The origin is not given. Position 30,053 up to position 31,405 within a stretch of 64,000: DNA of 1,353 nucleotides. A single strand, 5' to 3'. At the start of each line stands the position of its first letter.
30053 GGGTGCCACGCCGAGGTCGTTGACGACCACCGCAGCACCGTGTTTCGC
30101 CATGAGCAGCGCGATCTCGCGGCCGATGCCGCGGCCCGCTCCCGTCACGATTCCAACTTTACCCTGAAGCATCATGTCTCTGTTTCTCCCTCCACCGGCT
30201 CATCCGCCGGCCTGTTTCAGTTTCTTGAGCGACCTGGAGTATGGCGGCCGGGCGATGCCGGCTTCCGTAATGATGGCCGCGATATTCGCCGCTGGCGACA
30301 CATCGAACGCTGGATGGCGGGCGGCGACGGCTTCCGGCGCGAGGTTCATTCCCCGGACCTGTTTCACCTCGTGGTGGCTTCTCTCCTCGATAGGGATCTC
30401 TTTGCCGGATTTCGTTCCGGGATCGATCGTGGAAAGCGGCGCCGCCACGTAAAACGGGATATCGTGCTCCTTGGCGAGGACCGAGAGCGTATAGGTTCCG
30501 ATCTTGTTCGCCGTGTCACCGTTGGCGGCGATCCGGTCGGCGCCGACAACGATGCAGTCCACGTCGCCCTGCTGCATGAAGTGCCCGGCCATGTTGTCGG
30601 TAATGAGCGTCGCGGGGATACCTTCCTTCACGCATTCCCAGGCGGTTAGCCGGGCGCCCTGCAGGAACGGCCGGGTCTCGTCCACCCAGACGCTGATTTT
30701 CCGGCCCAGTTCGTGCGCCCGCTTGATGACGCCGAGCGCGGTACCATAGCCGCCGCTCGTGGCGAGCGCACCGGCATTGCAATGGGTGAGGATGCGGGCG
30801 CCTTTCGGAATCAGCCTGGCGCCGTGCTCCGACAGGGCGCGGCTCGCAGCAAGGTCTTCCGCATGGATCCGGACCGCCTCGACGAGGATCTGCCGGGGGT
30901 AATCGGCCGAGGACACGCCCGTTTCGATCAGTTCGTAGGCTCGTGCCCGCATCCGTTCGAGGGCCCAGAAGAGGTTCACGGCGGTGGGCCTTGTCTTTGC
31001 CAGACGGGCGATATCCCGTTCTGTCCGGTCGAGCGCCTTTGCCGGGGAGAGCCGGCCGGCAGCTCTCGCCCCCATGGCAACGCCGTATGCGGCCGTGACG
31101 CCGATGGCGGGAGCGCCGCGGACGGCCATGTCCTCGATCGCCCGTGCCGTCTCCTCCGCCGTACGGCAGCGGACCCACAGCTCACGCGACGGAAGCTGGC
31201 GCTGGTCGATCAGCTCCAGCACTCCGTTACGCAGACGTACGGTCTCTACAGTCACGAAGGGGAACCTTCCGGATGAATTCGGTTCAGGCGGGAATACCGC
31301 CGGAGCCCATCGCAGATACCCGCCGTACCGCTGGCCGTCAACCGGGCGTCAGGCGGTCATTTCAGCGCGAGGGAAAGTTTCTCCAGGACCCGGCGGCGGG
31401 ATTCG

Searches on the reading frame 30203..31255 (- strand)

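Call 22: search_protein_families(library=pfam, proteins=[window:30203-31255:-], max_evalue=0.001)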
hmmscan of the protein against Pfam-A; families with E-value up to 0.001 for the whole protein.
window:30203-31255:- (351 aa): 1 family
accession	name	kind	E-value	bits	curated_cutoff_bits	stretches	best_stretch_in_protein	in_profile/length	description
PF01008.23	IF-2B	-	3e-85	286.3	22.4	1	45-337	2-280/280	Initiation factor 2 subunit family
